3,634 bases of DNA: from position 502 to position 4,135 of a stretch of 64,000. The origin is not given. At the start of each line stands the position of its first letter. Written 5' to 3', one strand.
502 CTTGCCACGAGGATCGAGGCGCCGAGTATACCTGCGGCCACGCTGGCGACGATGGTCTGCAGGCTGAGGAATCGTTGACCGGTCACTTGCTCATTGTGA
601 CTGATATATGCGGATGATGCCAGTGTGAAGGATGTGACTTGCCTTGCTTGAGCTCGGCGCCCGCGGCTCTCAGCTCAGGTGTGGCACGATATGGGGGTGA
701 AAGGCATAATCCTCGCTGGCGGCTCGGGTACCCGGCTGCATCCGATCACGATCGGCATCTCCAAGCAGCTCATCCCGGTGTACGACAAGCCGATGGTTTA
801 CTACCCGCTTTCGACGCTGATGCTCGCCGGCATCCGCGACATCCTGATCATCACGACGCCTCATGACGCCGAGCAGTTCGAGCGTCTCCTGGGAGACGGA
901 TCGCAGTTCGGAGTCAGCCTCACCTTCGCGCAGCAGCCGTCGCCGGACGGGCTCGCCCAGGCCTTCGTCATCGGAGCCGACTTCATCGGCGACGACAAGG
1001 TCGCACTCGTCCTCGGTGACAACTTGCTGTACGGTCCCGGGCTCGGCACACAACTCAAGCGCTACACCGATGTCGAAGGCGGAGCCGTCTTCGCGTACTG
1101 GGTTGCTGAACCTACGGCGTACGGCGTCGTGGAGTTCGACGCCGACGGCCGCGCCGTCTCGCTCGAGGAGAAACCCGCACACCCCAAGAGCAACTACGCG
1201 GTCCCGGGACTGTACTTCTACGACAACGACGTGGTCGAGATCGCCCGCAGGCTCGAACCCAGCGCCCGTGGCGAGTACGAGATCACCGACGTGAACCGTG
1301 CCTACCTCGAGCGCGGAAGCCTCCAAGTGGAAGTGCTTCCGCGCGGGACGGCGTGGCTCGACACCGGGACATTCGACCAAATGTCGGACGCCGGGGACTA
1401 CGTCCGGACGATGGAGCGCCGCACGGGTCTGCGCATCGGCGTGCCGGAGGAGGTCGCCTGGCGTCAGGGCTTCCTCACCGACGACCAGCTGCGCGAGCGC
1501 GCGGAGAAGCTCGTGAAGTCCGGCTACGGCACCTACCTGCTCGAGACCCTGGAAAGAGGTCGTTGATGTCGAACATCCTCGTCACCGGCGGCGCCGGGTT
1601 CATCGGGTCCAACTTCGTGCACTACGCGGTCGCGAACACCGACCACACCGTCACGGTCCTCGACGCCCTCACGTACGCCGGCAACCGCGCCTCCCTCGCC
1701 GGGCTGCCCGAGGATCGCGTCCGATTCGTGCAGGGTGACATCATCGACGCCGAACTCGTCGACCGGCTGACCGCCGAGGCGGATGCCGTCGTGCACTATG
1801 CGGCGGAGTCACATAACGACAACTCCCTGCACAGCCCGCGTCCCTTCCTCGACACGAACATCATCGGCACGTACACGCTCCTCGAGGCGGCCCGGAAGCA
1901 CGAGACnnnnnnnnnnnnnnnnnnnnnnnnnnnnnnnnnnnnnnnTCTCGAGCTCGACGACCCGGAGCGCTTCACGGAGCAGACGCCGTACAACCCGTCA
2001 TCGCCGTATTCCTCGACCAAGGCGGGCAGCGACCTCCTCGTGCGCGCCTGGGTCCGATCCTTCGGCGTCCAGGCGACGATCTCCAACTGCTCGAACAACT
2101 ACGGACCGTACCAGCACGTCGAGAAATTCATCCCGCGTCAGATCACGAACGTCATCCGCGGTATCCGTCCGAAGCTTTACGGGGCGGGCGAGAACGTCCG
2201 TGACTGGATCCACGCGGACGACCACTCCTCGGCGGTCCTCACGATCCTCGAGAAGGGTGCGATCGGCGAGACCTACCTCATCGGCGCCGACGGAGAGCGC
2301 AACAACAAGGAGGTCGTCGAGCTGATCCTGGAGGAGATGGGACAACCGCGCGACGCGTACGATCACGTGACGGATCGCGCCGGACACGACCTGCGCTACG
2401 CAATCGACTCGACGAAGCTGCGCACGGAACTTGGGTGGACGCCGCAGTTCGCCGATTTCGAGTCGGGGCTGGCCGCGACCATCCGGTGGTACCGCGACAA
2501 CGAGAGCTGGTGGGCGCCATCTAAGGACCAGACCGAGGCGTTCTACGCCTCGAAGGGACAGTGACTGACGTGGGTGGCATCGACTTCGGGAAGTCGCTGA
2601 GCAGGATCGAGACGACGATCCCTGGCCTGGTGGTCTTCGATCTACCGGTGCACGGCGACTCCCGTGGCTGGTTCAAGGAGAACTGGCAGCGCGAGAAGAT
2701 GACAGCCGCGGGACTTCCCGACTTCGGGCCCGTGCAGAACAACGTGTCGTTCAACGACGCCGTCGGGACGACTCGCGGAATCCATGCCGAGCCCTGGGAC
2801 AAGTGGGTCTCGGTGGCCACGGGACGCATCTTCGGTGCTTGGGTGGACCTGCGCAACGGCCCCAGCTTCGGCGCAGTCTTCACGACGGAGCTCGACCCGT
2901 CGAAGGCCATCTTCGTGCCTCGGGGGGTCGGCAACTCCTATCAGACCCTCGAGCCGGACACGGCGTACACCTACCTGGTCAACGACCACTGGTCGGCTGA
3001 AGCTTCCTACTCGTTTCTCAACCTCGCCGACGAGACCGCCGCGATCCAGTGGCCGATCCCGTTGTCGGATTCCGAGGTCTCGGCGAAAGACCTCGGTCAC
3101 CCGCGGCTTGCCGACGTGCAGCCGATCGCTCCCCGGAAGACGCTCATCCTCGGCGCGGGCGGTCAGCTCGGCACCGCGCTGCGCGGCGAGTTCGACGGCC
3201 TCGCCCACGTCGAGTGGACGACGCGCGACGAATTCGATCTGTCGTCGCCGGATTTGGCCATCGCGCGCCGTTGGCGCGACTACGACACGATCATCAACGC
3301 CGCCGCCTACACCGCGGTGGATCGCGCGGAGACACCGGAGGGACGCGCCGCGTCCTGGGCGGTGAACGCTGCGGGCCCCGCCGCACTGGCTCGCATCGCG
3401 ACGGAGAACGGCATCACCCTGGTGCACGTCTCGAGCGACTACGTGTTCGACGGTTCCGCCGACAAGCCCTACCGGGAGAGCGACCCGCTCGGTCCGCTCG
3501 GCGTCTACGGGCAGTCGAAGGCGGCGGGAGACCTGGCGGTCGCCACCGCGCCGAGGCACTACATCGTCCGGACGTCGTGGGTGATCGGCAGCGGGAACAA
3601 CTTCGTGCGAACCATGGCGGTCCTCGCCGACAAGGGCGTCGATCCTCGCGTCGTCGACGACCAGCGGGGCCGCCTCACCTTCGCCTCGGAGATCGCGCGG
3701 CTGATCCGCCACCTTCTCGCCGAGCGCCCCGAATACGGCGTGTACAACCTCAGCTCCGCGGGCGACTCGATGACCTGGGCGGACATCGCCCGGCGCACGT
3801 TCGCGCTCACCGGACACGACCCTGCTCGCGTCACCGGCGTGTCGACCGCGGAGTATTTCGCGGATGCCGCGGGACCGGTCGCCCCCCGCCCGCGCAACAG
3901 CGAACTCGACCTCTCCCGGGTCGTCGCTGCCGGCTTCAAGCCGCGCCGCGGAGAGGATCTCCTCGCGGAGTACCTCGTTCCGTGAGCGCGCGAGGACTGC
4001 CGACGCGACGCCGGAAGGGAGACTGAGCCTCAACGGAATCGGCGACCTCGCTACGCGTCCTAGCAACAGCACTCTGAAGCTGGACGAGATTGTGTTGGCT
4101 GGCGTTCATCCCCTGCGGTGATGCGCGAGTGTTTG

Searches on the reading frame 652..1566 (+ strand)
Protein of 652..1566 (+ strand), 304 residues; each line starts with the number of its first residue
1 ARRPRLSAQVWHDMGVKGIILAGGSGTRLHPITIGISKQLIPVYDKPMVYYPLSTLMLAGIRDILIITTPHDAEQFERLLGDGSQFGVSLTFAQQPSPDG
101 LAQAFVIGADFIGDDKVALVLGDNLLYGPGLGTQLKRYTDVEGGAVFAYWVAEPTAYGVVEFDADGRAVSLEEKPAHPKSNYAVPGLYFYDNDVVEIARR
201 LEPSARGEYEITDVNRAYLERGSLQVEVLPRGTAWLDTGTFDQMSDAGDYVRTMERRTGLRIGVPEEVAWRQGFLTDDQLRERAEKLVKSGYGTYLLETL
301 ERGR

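Call 62: search_protein_families(library=pfam, proteins=[window:652-1566:+], max_evalue=0.00001)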
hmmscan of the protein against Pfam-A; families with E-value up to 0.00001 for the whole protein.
window:652-1566:+ (304 aa): 2 families
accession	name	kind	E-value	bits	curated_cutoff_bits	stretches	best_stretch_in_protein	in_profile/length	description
PF00483.29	NTP_transferase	-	2.2e-74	250.6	21.2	1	17-249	1-240/245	Nucleotidyl transferase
PF12804.13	NTP_transf_3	-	1.2e-09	39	27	1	18-149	1-121/160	MobA-like NTP transferase domain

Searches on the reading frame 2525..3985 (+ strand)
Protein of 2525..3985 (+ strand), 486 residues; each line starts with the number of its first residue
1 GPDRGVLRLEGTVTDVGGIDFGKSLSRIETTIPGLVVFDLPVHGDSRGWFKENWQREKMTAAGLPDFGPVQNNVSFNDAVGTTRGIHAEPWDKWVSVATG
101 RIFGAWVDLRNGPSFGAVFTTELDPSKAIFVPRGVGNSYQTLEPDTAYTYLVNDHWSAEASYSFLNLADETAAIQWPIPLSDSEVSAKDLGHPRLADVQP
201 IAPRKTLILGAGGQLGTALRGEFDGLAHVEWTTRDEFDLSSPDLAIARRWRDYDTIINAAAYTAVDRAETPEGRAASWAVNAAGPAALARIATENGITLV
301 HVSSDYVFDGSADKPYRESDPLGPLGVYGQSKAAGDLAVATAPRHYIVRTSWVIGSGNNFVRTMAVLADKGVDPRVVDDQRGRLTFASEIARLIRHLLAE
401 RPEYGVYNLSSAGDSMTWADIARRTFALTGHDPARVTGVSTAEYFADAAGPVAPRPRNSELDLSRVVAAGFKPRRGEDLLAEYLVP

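Call 11: search_protein_families(library=pfam, proteins=[window:2525-3985:+], max_evalue=0.001)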
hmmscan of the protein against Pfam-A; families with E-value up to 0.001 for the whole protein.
window:2525-3985:+ (486 aa): 4 families
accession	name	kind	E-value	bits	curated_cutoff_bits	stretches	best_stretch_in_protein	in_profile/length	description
PF04321.23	RmlD_sub_bind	-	1e-67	228.7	27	1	205-482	2-280/287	RmlD substrate binding domain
PF00908.23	dTDP_sugar_isom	-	3.8e-37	128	27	1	29-197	1-168/168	dTDP-4-dehydrorhamnose 3,5-epimerase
PF01370.27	Epimerase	-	2.2e-13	50.6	20.9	1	207-409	2-239/240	NAD dependent epimerase/dehydratase family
PF16363.11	GDP_Man_Dehyd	-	6.8e-07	29.5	27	1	252-350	75-175/332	GDP-mannose 4,6 dehydratase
